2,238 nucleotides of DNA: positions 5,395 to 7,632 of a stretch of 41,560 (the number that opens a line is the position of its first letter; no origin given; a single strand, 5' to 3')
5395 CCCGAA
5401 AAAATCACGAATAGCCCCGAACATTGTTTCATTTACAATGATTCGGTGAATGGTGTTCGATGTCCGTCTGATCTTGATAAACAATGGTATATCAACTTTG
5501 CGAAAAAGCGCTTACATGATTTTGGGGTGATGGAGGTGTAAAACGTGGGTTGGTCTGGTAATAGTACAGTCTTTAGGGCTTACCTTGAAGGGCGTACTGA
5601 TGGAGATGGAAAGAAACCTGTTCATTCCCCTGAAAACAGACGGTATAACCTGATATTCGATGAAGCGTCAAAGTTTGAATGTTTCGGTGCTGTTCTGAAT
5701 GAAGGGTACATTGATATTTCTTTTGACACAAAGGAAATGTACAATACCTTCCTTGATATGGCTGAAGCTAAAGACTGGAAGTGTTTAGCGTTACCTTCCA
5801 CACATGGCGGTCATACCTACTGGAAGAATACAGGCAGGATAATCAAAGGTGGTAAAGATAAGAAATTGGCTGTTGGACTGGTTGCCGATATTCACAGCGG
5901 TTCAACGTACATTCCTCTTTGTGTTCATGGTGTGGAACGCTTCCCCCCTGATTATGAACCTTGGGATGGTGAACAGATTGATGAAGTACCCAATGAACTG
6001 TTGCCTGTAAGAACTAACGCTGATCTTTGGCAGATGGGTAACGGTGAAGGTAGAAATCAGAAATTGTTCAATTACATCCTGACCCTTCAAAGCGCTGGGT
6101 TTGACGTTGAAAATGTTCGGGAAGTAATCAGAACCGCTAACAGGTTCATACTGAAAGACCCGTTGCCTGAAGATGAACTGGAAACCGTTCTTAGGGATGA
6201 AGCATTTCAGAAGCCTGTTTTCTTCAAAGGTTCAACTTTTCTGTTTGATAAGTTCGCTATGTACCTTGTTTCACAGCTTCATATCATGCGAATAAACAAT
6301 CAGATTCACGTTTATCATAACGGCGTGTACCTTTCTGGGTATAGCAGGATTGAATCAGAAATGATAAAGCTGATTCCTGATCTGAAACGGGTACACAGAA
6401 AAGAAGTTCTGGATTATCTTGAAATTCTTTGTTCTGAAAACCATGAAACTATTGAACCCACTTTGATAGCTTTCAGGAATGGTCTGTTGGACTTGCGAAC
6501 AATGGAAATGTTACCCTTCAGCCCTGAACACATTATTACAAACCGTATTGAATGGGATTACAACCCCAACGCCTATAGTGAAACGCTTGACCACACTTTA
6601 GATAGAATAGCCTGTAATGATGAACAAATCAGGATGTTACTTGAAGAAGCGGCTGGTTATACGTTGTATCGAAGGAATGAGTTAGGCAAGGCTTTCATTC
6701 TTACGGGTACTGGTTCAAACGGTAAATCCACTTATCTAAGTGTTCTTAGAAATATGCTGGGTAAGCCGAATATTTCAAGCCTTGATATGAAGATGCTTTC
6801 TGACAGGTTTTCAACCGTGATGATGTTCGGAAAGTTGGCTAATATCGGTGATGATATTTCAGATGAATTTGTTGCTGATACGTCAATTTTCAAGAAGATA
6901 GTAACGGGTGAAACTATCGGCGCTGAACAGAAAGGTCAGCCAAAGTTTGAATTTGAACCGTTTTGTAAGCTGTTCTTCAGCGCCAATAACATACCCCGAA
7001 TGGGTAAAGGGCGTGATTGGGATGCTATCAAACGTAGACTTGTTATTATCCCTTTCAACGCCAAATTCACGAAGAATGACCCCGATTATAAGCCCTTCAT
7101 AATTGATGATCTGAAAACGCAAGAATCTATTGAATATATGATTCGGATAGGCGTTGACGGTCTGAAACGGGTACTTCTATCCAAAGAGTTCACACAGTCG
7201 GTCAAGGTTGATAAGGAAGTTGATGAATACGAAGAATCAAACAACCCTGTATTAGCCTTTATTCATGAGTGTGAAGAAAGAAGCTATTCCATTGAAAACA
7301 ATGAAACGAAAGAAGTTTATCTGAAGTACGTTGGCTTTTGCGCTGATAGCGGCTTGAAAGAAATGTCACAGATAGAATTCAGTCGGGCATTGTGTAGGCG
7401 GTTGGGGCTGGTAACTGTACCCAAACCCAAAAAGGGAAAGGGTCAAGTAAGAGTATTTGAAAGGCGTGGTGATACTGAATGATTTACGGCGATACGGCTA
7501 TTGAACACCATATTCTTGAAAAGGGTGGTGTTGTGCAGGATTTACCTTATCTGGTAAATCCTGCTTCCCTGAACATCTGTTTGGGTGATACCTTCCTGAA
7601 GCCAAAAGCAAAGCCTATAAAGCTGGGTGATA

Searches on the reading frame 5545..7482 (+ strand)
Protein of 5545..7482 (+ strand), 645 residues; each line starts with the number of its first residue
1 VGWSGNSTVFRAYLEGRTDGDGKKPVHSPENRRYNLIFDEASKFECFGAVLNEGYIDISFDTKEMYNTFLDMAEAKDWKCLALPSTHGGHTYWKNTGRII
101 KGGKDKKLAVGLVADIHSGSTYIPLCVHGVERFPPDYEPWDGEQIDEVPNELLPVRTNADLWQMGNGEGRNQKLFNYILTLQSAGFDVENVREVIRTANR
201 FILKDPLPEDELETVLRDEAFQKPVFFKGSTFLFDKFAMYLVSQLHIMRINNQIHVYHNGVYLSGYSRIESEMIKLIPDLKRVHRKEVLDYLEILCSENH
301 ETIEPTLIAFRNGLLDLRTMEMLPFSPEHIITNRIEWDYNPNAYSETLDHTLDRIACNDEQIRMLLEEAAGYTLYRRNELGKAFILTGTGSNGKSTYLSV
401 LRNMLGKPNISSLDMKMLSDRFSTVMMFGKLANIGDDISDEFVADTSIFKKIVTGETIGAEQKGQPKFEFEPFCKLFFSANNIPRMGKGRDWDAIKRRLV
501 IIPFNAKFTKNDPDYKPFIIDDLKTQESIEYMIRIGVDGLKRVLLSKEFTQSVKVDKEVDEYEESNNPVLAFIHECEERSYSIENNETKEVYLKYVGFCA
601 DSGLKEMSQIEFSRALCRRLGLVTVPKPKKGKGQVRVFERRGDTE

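Call 12: search_protein_families(library=phrogs, proteins=[window:5545-7482:+], max_evalue=0.001)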
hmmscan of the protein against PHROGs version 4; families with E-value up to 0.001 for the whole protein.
window:5545-7482:+ (645 aa): 12 families
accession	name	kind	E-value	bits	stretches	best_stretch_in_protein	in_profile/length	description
phrog_864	-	DNA, RNA and nucleotide metabolism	3.9e-164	549.7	1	6-638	5-620/1064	DNA primase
phrog_1829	-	DNA, RNA and nucleotide metabolism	5.9e-56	191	1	286-628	407-740/772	DNA primase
phrog_6088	-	DNA, RNA and nucleotide metabolism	1.5e-51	176.8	1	303-630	428-754/772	DNA primase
phrog_1156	-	DNA, RNA and nucleotide metabolism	7.5e-46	158.1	1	304-638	480-820/855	DNA primase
phrog_7601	-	unknown function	2.2e-43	149.7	1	368-618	7-252/289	-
phrog_2478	-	DNA, RNA and nucleotide metabolism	2.7e-33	116.1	1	304-626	505-828/854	DNA polymerase/primase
phrog_16213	-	DNA, RNA and nucleotide metabolism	3.7e-28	99.2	1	249-488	252-504/732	DNA primase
phrog_1883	-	DNA, RNA and nucleotide metabolism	2.6e-25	89.9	1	305-617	414-727/756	DNA helicase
phrog_16950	-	DNA, RNA and nucleotide metabolism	4.7e-22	78.7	1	298-620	472-810/843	DNA primase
phrog_12939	-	DNA, RNA and nucleotide metabolism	3.5e-09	37.8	1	311-465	138-298/368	DNA primase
phrog_2249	-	DNA, RNA and nucleotide metabolism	1.8e-06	27.9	1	250-620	399-760/802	DNA primase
phrog_2135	-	DNA, RNA and nucleotide metabolism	0.00025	20.5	1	164-218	652-705/713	DNA primase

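Call 13: search_protein_families(library=pfam, proteins=[window:5545-7482:+], max_evalue=0.01)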
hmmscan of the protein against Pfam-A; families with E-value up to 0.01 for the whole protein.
window:5545-7482:+ (645 aa): 4 families
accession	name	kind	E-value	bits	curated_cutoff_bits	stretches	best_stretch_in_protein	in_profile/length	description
PF19263.5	DUF5906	-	8.8e-21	75.1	27.6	1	386-488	1-108/114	Family of unknown function (DUF5906)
PF08706.16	D5_N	-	5.8e-12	46.6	22.4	1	253-355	52-143/145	D5 N terminal like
PF03288.22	Pox_D5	-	0.00035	21.4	21.4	1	565-616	2-53/86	Poxvirus D5 protein-like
PF08708.16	PriCT_1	-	0.00049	20.1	21.1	1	169-217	12-59/67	Primase C terminal 1 (PriCT-1)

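Call 31: find_related_loci(query=window:5545-7482:+, collection=viral_contigs, flank=10000)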
Query window:5545-7482:+ (645 aa) in viral_contigs; peptide patterns used: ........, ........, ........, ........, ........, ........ (x = any residue, [..] = any of these).
29 stretches matched a pattern; 26 encode a relative of the query (tblastn E <= 1e-3); 26 distinct loci.
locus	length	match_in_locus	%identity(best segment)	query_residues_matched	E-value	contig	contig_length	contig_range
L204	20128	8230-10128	60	5-642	0e+0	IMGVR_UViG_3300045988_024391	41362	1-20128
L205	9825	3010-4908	60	5-642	0e+0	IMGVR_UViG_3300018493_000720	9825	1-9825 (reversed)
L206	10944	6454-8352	60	5-642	0e+0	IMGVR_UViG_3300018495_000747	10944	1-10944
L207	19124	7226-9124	57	5-642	0e+0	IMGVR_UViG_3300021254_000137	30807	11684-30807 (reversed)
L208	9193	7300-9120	58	38-642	0e+0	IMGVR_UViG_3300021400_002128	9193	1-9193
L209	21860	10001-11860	54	11-632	0e+0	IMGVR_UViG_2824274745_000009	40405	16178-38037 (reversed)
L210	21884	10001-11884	54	11-641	0e+0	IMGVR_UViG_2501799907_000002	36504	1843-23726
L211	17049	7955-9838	51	11-641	0e+0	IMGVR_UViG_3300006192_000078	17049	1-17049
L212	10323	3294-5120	50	36-640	0e+0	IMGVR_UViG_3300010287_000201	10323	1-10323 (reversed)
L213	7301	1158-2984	50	36-640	0e+0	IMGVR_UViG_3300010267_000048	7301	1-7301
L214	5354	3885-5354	60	5-498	0e+0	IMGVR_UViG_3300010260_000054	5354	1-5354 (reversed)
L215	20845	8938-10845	47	6-638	2e-180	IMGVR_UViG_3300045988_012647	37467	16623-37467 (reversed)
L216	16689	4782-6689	47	6-638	3e-180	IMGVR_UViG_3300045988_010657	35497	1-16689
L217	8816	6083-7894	48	38-642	6e-180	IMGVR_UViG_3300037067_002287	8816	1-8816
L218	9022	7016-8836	48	36-641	5e-173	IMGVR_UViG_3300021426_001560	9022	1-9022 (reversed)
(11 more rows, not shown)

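Call 46: find_related_loci(query=A2, collection=viral_contigs, flank=10000)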
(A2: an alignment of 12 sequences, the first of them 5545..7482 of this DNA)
Query A2 (645 aa) in viral_contigs; peptide patterns used: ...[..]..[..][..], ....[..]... (x = any residue, [..] = any of these).
600 stretches matched a pattern (row limit reached: there are more); 557 encode a relative of the query (tblastn E <= 1e-3); the best 80 are kept; 80 distinct loci.
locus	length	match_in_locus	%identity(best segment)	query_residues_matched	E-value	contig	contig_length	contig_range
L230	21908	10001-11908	57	5-642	0e+0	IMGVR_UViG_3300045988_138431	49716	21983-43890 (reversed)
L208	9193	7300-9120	58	38-642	0e+0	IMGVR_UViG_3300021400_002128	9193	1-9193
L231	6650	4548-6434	56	13-641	0e+0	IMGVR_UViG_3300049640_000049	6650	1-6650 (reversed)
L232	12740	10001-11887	56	13-641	0e+0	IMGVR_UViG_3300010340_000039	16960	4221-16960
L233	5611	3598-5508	52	3-640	0e+0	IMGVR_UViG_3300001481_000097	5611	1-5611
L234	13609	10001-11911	53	3-644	0e+0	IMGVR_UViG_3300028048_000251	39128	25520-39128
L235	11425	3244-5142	55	3-638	0e+0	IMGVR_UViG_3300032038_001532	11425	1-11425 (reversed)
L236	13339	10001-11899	55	3-638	0e+0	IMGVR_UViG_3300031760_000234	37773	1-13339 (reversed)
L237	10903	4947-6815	54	9-638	0e+0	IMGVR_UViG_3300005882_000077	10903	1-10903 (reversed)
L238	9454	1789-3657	54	9-638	0e+0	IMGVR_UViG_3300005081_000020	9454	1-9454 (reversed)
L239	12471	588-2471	56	7-638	0e+0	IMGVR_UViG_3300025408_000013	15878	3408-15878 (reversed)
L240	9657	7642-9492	53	10-632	0e+0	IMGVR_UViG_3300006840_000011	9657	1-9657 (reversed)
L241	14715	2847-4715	54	9-638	0e+0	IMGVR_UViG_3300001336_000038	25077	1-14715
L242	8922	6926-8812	52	10-645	0e+0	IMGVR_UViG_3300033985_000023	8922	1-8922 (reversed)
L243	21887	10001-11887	52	10-645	0e+0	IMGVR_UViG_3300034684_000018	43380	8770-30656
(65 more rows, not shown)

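Call 49: search_solved_structures(query=window:5545-7482:+, max_evalue=1)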
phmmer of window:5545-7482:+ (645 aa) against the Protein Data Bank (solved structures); distinct sequences matched with E-value up to 1: 1.
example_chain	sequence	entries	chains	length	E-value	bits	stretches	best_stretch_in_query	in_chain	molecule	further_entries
7ola_A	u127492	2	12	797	1.3e-36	129.3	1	255-614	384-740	DNA primase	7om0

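Call 75: find_homologous_proteins(query=window:5545-7482:+, max_evalue=1e-20)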
Query window:5545-7482:+ (645 aa): 7906 proteins with E <= 1e-20 among 8000 candidates; the best 120 are listed.
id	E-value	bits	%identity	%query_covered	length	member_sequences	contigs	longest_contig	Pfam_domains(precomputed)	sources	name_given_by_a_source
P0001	0.0e+0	1484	99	100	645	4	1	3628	PF19263.6,PF08706.17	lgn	-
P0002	0.0e+0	1333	88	100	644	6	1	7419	PF19263.6,PF08706.17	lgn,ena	-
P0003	3.9e-250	850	61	98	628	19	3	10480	PF19263.6,PF08706.17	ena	-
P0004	4.0e-239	813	57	99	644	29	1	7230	PF19263.6,PF08706.17,PF03288.23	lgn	-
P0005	1.2e-237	808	60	98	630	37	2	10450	PF19263.6,PF08706.17,PF03288.23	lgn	-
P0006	1.8e-237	808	56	99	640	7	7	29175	PF19263.6,PF08706.17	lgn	-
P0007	3.0e-234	797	56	99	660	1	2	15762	PF19263.6,PF08706.17,PF03288.23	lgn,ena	-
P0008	1.1e-233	795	56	99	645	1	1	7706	PF19263.6,PF08706.17,PF03288.23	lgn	-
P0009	2.7e-233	794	59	98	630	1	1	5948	PF19263.6,PF08706.17,PF03288.23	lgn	-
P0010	2.7e-233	794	59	98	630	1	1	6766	PF19263.6,PF08706.17,PF03288.23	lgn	-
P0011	4.8e-233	793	58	98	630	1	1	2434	PF19263.6,PF08706.17,PF03288.23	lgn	-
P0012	6.0e-233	793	59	98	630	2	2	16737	PF19263.6,PF08706.17,PF03288.23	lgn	-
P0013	6.8e-233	793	59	98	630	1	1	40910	PF19263.6,PF08706.17,PF03288.23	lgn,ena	-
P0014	4.9e-232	790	58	98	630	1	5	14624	PF19263.6,PF08706.17,PF03288.23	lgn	-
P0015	6.6e-232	789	58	98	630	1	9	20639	PF19263.6,PF08706.17,PF03288.23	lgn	-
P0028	5.2e-229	780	53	98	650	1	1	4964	PF19263.6,PF08706.17,PF03288.23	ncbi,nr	ncbi:MAG: phage/plasmid primase, P4 family [Clostridiales bacterium]|nr:phage/plasmid primase, P4 fa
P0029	1.9e-227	775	58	94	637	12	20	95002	PF19263.6,PF08706.17,PF03288.23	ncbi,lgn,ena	-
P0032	2.1e-226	771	59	94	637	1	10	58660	PF19263.6,PF08706.17,PF03288.23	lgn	-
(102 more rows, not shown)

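Call 77: find_encoding_contigs(protein=P0002, flank=10000, max_places=6)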
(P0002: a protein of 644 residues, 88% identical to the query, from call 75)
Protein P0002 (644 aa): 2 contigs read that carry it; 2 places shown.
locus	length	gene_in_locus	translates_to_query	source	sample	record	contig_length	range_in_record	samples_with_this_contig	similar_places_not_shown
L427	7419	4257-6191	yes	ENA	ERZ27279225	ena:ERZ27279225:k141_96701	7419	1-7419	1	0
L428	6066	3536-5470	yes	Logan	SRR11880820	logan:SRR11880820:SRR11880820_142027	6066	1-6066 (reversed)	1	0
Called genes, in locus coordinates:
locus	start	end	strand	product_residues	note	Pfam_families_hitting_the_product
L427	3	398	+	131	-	?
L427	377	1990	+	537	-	PF12705:PDDEXK_1, PF13479:AAA_24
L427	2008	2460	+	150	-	PF05037:DUF669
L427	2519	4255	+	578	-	-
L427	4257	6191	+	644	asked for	PF08706:D5_N, PF19263:DUF5906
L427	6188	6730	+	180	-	PF22769:DCD, PF00692:dUTPase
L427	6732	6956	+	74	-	-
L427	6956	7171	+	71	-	PF11753:DUF3310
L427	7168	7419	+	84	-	?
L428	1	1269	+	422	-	?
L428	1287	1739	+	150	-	PF05037:DUF669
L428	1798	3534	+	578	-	-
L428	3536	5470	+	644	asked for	PF08706:D5_N, PF19263:DUF5906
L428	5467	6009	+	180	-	PF22769:DCD, PF00692:dUTPase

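Call 78: find_encoding_contigs(protein=P0001, flank=10000, max_places=6)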
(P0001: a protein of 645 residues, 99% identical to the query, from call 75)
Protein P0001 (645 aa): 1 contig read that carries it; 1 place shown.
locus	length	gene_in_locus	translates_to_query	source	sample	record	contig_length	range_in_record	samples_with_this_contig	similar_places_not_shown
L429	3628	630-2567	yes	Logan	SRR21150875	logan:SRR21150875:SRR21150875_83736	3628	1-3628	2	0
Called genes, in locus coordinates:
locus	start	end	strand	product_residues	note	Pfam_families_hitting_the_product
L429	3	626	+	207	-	?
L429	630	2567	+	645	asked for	PF08706:D5_N, PF19263:DUF5906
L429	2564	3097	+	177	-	PF22769:DCD, PF00692:dUTPase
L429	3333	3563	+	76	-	PF11753:DUF3310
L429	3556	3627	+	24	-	?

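Call 84: find_encoding_contigs(protein=P0029, flank=10000, max_places=4)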
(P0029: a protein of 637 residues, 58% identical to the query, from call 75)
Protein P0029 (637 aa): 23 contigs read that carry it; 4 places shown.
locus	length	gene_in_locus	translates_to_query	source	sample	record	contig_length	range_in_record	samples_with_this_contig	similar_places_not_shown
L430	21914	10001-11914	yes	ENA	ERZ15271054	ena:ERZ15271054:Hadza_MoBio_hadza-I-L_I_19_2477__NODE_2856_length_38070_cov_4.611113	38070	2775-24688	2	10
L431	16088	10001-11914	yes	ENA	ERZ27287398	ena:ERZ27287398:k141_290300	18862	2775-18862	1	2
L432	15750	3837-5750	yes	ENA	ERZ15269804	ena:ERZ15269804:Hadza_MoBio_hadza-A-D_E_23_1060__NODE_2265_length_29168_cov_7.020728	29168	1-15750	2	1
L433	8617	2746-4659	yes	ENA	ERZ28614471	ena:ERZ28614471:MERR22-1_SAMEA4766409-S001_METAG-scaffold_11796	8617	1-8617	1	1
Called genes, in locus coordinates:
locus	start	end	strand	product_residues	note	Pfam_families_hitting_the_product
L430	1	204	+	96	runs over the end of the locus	-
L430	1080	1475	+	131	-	PF12844:HTH_19, PF13443:HTH_26, PF13560:HTH_31, PF01381:HTH_3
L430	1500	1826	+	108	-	-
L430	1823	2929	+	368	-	PF01507:PAPS_reduct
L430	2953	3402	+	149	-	PF08281:Sigma70_r4_2 (weak)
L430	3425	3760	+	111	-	-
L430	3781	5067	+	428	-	PF00176:SNF2-rel_dom, PF00271:Helicase_C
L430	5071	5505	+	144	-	-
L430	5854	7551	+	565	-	PF12705:PDDEXK_1, PF13479:AAA_24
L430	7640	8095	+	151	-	PF05037:DUF669 (weak)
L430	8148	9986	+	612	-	-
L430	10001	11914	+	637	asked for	PF08706:D5_N, PF19263:DUF5906, PF03288:Pox_D5 (weak)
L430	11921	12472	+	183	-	PF22769:DCD, PF00692:dUTPase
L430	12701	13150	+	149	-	PF05869:Dam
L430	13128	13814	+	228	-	-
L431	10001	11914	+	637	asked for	PF08706:D5_N, PF19263:DUF5906, PF03288:Pox_D5 (weak)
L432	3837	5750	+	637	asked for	PF08706:D5_N, PF19263:DUF5906, PF03288:Pox_D5 (weak)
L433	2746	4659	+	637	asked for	PF08706:D5_N, PF19263:DUF5906, PF03288:Pox_D5 (weak)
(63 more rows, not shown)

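Call 85: find_encoding_contigs(protein=P0032, flank=10000, max_places=3)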
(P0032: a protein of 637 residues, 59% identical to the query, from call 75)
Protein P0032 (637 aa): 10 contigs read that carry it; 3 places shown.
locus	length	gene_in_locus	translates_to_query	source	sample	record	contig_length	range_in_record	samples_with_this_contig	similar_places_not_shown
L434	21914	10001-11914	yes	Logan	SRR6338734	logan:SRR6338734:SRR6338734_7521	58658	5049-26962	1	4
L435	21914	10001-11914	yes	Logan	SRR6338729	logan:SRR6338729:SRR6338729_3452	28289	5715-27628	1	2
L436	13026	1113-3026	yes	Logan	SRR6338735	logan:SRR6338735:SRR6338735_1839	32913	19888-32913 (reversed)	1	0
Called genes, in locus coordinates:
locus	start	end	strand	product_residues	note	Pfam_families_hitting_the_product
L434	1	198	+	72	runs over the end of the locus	PF05339:DUF739, PF12844:HTH_19, PF13560:HTH_31 (weak), PF01381:HTH_3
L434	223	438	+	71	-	-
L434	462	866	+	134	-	PF12844:HTH_19, PF13443:HTH_26, PF13560:HTH_31, PF01381:HTH_3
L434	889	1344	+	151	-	-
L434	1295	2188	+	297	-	PF01507:PAPS_reduct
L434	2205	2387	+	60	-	-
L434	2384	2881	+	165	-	PF02796:HTH_7 (weak), PF08281:Sigma70_r4_2 (weak), PF13384:HTH_23 (weak)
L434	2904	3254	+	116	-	-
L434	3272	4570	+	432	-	PF00176:SNF2-rel_dom, PF00271:Helicase_C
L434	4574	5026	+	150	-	-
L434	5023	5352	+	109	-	PF07463:NUMOD4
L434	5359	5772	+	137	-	-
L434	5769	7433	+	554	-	PF12705:PDDEXK_1, PF13479:AAA_24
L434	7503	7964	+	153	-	PF05037:DUF669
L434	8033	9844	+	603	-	-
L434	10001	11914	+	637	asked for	PF08706:D5_N, PF19263:DUF5906, PF03288:Pox_D5 (weak)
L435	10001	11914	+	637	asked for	PF08706:D5_N, PF19263:DUF5906, PF03288:Pox_D5 (weak)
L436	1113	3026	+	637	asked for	PF08706:D5_N, PF19263:DUF5906, PF03288:Pox_D5 (weak)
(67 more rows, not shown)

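Call 100: search_protein_families(library=ncbifam, proteins=[window:5545-7482:+], max_evalue=0.001)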
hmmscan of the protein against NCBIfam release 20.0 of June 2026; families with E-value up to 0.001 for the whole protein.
window:5545-7482:+ (645 aa): 3 families
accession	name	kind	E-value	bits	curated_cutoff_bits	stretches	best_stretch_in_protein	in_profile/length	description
TIGR01613.1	primase_Cterm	subfamily_domain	1.8e-62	211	108.7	1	308-612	3-304/304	phage/plasmid primase, P4 family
NF011296.0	PRK14709.1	subfamily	3.9e-25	88.4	613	1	303-617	127-439/469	hypothetical protein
NF005477.0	PRK07078.1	subfamily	1.9e-19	69.3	1014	1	308-619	420-726/759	hypothetical protein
